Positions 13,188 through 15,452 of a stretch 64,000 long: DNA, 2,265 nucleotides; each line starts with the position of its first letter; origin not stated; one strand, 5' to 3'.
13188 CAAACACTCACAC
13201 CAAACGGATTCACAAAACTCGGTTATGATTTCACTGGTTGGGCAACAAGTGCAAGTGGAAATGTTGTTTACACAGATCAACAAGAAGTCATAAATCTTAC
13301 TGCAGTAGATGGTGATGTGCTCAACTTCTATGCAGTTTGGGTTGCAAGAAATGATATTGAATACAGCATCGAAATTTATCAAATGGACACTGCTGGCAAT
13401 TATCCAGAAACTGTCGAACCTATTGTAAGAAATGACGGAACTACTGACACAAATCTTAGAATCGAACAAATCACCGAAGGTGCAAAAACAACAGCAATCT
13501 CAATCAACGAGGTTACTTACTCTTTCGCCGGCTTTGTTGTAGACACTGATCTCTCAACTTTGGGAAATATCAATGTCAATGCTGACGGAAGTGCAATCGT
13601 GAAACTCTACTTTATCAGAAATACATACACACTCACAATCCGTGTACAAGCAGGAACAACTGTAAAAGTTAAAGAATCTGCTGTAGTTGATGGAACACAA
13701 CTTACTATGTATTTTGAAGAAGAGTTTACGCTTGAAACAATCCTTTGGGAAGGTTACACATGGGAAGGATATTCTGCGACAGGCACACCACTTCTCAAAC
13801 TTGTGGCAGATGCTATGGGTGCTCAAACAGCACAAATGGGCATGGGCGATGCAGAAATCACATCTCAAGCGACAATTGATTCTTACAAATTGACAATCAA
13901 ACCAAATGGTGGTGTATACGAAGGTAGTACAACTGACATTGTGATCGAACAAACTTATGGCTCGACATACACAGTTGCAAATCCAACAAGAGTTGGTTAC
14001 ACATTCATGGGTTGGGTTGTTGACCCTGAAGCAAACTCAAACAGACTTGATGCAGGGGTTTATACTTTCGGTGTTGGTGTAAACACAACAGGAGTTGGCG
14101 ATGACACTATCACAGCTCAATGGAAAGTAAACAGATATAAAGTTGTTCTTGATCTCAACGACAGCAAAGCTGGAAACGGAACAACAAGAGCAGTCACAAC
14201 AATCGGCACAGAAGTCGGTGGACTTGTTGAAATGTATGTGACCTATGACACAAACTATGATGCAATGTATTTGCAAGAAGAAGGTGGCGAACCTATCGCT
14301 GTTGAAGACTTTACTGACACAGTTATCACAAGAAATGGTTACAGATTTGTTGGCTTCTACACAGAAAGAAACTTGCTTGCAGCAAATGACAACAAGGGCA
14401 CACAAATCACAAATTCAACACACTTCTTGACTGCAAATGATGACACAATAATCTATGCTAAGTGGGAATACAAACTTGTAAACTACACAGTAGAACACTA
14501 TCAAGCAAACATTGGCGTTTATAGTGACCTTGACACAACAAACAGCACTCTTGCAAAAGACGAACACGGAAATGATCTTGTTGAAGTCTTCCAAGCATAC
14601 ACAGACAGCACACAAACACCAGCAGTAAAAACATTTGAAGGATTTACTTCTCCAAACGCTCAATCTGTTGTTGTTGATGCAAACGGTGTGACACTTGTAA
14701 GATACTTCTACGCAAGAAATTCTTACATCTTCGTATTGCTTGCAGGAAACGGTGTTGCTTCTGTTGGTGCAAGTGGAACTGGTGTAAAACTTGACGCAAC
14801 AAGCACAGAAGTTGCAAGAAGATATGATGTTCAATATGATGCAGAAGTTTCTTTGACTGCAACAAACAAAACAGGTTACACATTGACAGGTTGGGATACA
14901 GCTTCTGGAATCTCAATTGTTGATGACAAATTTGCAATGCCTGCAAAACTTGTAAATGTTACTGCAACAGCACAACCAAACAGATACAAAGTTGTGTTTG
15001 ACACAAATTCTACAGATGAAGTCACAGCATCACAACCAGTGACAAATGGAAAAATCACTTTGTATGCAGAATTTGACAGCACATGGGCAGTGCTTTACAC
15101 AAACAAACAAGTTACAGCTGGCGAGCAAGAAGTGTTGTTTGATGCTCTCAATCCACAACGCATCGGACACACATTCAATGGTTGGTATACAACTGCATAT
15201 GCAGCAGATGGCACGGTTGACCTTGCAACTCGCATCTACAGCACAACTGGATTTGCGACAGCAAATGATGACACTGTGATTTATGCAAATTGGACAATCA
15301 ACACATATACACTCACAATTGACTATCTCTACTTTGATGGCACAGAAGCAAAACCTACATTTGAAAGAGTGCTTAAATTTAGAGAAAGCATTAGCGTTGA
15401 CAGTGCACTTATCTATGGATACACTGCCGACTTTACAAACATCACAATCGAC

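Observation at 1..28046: Single uninterrupted reading frame of more than 28 kb (at least 9,347 codons) whose N-terminus is still off-window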

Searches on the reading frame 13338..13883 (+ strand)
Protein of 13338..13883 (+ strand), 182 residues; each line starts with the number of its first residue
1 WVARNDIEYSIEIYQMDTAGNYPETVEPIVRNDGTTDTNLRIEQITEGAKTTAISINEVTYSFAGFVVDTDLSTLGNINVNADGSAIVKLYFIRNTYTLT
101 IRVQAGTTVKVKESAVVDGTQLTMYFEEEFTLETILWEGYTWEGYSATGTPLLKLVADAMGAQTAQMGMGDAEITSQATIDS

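Call 13: search_protein_families(library=pfam, proteins=[window:13338-13883:+], max_evalue=1)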
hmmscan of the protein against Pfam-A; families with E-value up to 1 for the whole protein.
window:13338-13883:+ (182 aa): 0 families

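Call 40: predict_structure(alignment_id=A1)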
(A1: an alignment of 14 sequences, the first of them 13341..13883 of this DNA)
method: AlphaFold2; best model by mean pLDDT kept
length: 181 residues; sequences in the alignment: 14
mean_pLDDT: 84.2   pTM: 0.77
mean pLDDT of the five models: 84.2, 83.7, 82.8, 82.2, 81.5
residues with pLDDT >= 90: 94; 70-90: 56; 50-70: 25; < 50: 6
segments of 3 or more residues with pLDDT < 50: 1-3
pLDDT, mean of each block of 10 residues (from residue 1): 61 91 62 56 88 86 92 69 79 96 95 95 95 95 88 79 93 95 88
secondary structure, 60 per line:
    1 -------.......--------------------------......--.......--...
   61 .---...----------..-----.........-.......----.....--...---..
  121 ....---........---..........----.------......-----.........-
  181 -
elements in order: E8-14 E41-46 E49-55 E58-61 E65-67 E85-93 E95-101 E106-110 E113-115 E119-124 E128-135 E139-148 E160-165 E171-179

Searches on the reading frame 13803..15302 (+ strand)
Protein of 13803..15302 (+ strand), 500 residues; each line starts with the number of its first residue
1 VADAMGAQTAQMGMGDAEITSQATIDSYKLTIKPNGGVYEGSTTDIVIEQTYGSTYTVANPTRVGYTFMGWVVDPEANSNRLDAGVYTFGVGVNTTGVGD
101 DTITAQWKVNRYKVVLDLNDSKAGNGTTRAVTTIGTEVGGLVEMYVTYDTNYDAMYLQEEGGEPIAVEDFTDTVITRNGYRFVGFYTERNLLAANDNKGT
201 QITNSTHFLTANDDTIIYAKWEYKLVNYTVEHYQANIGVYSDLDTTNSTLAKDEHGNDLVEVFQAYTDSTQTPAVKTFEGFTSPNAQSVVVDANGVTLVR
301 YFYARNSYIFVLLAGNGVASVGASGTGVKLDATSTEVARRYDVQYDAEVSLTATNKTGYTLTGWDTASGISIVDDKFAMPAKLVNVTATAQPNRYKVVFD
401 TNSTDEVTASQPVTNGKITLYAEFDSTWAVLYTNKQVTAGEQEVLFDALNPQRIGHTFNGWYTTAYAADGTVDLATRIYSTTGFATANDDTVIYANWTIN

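Call 26: find_related_loci(query=window:13803-15302:+, collection=metagenome_contigs, flank=10000)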
Query window:13803-15302:+ (500 aa) in metagenome_contigs; peptide patterns used: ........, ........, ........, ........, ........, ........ (x = any residue, [..] = any of these).
129 stretches matched a pattern; 31 encode a relative of the query (tblastn E <= 1e-3); 31 distinct loci.
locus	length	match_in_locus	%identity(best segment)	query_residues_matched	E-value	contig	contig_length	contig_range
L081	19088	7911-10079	28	2-463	7e-21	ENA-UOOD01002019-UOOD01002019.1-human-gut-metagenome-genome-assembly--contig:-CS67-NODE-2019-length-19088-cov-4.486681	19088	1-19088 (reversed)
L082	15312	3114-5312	23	15-500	7e-14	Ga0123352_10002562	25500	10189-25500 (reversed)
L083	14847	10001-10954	26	15-234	5e-11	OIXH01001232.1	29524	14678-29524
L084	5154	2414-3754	24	15-500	6e-11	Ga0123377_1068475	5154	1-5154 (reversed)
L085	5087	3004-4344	24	15-500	6e-11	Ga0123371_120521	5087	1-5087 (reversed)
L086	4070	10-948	26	8-498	7e-9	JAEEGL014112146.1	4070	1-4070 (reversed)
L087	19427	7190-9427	23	7-500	1e-8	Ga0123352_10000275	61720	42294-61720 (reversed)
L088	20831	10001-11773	25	16-500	2e-8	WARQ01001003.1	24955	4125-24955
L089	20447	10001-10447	26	21-221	1e-7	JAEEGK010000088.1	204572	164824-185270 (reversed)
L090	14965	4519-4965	26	21-221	1e-7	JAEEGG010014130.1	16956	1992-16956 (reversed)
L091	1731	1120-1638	33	16-500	1e-7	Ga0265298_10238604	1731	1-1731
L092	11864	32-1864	27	6-409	2e-7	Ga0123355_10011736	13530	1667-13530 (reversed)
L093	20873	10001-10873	33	15-461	2e-7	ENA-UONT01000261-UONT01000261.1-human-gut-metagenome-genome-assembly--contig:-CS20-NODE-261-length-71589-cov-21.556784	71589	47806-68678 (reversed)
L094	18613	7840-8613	32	335-462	2e-7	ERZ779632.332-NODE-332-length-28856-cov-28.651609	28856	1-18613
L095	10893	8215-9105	34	15-461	2e-7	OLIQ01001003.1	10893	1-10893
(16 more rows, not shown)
